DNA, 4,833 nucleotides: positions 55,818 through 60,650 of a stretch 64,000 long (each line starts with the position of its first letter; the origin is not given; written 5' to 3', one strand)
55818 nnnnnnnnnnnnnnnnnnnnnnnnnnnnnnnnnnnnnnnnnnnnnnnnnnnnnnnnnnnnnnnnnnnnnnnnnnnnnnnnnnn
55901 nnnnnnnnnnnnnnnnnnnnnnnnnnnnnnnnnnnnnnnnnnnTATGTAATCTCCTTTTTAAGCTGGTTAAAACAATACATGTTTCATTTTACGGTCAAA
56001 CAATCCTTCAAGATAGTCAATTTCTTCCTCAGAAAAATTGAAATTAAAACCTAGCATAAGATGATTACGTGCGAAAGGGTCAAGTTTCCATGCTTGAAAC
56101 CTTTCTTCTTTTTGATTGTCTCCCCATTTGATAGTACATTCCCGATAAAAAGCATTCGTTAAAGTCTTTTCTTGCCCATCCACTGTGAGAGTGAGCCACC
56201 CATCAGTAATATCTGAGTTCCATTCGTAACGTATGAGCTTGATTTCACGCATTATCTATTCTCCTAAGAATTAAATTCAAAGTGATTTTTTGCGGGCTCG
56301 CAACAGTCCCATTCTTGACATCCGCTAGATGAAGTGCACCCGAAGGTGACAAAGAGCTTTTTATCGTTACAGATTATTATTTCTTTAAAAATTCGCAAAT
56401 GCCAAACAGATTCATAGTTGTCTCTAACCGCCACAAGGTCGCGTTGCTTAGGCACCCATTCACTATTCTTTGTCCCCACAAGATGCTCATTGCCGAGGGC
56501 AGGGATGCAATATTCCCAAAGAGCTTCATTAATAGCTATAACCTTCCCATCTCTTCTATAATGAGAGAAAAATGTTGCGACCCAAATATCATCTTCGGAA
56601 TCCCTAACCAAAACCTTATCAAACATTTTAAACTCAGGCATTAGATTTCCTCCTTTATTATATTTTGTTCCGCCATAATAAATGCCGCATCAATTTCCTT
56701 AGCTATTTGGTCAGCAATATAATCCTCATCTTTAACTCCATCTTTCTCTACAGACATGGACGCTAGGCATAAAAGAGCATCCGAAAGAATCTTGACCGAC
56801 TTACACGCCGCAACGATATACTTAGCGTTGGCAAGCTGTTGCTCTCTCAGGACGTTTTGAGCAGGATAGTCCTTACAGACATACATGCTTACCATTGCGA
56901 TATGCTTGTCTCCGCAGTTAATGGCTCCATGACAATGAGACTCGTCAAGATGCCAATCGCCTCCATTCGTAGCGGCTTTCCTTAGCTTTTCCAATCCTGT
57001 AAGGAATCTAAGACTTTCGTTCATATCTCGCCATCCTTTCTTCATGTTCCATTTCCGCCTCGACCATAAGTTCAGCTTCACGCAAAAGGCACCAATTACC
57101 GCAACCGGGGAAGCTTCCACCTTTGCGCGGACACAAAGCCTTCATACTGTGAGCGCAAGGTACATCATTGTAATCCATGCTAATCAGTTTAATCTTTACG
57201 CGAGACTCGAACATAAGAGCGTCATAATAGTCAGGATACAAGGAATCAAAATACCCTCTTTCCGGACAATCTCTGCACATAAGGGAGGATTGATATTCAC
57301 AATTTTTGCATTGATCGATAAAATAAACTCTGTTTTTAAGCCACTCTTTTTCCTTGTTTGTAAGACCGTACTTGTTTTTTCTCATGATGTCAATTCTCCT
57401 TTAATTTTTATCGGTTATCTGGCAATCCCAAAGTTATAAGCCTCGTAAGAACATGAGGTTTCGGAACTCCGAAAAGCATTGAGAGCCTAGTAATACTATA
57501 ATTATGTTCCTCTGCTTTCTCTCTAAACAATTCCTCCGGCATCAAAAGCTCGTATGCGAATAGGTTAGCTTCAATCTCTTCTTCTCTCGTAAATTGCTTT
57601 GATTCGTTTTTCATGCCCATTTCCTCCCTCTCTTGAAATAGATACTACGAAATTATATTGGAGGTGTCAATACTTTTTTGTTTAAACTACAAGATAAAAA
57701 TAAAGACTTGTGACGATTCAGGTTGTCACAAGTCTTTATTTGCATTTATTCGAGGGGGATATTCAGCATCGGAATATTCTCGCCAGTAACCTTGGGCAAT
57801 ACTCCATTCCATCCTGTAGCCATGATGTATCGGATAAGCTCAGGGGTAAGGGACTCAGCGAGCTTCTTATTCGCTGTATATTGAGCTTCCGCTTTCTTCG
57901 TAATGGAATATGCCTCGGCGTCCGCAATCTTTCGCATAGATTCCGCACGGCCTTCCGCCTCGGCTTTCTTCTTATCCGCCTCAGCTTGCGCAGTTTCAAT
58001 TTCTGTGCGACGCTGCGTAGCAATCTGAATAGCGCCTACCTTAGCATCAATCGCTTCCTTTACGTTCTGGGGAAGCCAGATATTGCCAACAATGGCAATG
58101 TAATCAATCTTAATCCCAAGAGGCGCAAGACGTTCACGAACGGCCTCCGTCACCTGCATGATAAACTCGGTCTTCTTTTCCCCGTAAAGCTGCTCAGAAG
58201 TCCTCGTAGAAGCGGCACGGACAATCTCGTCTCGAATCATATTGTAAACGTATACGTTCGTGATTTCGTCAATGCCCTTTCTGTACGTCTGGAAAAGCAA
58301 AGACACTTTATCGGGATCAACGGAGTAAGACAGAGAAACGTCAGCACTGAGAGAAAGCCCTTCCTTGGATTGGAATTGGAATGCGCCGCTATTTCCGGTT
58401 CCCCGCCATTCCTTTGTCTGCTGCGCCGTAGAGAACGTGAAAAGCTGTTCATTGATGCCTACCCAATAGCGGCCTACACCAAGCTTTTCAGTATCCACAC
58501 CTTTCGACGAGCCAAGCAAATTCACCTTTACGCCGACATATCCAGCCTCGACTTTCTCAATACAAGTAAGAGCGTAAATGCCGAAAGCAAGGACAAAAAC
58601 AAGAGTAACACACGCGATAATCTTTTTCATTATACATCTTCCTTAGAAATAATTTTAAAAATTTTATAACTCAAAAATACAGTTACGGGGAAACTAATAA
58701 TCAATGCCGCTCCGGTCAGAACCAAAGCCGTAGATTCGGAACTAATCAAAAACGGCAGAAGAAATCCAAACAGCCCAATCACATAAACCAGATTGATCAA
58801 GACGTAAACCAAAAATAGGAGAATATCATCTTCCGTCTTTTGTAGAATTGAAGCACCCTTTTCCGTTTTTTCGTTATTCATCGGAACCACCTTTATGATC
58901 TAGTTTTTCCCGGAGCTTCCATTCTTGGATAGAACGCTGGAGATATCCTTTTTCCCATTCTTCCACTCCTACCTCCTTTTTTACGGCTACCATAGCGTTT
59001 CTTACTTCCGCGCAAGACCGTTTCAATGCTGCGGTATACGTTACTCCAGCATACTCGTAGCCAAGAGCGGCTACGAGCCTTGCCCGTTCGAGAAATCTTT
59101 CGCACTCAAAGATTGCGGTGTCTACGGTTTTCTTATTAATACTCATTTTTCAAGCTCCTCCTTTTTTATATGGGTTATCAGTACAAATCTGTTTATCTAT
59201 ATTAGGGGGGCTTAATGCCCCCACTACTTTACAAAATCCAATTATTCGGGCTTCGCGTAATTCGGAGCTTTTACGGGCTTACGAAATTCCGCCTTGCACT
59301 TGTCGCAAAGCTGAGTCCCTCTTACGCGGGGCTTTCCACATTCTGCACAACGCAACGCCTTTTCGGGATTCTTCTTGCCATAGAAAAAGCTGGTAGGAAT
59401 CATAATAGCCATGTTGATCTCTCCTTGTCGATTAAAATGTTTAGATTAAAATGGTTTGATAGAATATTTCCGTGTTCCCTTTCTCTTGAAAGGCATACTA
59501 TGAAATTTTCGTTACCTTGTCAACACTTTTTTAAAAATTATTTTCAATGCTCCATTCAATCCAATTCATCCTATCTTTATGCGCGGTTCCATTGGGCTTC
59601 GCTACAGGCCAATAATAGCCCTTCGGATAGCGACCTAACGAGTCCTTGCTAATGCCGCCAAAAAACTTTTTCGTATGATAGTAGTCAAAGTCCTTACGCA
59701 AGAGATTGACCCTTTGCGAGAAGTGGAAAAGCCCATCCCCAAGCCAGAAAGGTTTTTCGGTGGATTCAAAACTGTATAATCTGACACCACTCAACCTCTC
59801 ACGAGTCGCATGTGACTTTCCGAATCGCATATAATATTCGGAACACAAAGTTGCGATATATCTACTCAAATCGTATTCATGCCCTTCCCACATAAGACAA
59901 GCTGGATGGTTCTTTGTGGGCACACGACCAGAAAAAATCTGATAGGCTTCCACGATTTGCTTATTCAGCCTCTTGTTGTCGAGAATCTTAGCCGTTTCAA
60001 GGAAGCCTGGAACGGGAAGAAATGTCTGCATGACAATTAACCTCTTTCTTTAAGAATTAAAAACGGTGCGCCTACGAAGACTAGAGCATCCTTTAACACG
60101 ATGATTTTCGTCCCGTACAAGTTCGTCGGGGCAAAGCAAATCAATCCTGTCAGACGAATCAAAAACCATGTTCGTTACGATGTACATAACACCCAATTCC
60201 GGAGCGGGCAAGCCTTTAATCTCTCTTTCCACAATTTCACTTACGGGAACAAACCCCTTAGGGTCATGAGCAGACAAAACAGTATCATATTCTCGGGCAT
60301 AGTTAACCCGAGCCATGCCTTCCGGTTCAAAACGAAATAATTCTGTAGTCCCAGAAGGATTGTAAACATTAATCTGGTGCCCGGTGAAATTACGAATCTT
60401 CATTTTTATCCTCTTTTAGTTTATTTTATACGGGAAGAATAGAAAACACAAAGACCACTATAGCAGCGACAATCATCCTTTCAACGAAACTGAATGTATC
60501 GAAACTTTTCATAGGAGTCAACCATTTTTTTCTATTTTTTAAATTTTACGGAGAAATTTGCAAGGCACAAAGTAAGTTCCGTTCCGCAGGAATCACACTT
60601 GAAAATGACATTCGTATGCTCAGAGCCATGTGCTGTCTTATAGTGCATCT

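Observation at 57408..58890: Leftward operon with its own consensus promoter encoding a stand-alone ImmA C-terminal domain, then SPFH/band-7 protein plus small two-TM partner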

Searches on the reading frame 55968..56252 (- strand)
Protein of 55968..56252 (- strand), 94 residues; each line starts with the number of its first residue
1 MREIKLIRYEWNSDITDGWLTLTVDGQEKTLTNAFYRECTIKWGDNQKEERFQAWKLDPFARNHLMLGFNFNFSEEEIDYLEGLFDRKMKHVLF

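Call 68: search_protein_families(library=pfam, proteins=[window:55968-56252:-], max_evalue=0.01)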
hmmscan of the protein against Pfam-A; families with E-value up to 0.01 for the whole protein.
window:55968-56252:- (94 aa): 1 family
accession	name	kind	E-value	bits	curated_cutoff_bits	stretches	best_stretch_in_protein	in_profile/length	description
PF25313.1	BRWD_AD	-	0.0011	19.1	40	1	15-63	15-65/72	BRWD/PHIP ancillary domain-like domain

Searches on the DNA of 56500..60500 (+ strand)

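Call 6: search_dna_similar(query=window:56500-60500:+, collection=phages, mode=near, max_rows=20)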
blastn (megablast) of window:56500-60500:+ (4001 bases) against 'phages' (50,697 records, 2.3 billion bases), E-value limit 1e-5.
No match.

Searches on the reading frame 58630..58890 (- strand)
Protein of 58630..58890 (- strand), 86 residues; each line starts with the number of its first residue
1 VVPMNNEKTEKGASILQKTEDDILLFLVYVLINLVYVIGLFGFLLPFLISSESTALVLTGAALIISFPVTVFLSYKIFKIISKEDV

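Call 3: search_protein_families(library=pfam, proteins=[window:58630-58890:-], max_evalue=0.1)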
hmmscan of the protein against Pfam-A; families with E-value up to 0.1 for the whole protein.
window:58630-58890:- (86 aa): 2 families
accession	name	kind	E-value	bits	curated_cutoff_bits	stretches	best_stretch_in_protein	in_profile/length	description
PF03073.20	TspO_MBR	-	0.005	17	24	1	19-70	67-119/145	TspO/MBR family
PF24097.1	TMD_POM152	-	0.065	14.1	27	1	16-67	27-78/85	Nucleoporin POM152, N-terminal transmembrane domain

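Call 4: search_protein_families(library=phrogs, proteins=[window:58630-58890:-], max_evalue=0.01)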
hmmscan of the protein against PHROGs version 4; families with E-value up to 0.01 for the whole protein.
window:58630-58890:- (86 aa): 1 family
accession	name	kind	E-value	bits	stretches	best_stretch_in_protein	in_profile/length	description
phrog_1130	-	moron, auxiliary metabolic gene and host takeover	3.4e-08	34.4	1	31-79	9-58/66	membrane protein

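Call 17: search_protein_families(library=padloc, proteins=[window:58630-58890:-], max_evalue=0.01)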
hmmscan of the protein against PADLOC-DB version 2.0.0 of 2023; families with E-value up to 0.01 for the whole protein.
window:58630-58890:- (86 aa): 0 families

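Call 18: search_protein_families(library=ncbifam, proteins=[window:58630-58890:-], max_evalue=0.01)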
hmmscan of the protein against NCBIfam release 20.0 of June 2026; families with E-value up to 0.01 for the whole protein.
window:58630-58890:- (86 aa): 0 families

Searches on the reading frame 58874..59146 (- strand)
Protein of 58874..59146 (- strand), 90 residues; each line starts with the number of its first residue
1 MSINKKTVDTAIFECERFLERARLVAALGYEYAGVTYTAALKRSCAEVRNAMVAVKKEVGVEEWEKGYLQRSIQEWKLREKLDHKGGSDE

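Call 3: search_protein_families(library=pfam, proteins=[window:58874-59146:-], max_evalue=0.1)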
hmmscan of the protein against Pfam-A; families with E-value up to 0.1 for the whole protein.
window:58874-59146:- (90 aa): 1 family
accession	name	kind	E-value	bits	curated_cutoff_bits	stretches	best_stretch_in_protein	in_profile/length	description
PF24843.1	DUF7720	-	0.084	13.4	27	0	27-84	15-68/81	Family of unknown function (DUF7720)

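Call 4: search_protein_families(library=phrogs, proteins=[window:58874-59146:-], max_evalue=0.01)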
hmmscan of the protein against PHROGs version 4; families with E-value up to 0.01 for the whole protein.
window:58874-59146:- (90 aa): 0 families

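Call 17: search_protein_families(library=padloc, proteins=[window:58874-59146:-], max_evalue=0.01)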
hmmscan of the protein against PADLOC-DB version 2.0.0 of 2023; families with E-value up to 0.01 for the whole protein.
window:58874-59146:- (90 aa): 0 families

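Call 18: search_protein_families(library=ncbifam, proteins=[window:58874-59146:-], max_evalue=0.01)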
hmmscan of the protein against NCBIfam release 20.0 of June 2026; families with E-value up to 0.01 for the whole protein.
window:58874-59146:- (90 aa): 0 families

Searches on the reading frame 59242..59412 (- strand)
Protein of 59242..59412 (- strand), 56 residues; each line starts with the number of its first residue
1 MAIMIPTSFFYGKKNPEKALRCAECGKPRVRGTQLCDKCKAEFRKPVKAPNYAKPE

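Call 3: search_protein_families(library=pfam, proteins=[window:59242-59412:-], max_evalue=0.1)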
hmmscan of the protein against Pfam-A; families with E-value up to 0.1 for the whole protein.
window:59242-59412:- (56 aa): 6 families
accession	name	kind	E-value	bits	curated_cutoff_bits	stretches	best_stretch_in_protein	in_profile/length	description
PF18912.6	DZR_2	-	0.0006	20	27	1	21-48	9-35/56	Double zinc ribbon domain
PF12773.13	DZR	-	0.0053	17.3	27.3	1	14-42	7-33/45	Double zinc ribbon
PF13240.11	Zn_Ribbon_1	-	0.026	14.7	25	1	12-28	6-22/23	zinc-ribbon domain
PF18439.7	zf_UBZ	-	0.031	14.4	25.6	0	33-44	2-13/32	Ubiquitin-Binding Zinc Finger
PF05495.17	zf-CHY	-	0.034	15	31.3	1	14-44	37-66/68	CHY zinc finger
PF09889.16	DUF2116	-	0.064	13.7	26.8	1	22-46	6-31/59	Probable treble clef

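Call 4: search_protein_families(library=phrogs, proteins=[window:59242-59412:-], max_evalue=0.01)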
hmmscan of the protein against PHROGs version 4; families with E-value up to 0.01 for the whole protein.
window:59242-59412:- (56 aa): 1 family
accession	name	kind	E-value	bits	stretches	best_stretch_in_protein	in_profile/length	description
phrog_672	-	unknown function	0.00028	21.4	1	4-44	3-44/58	-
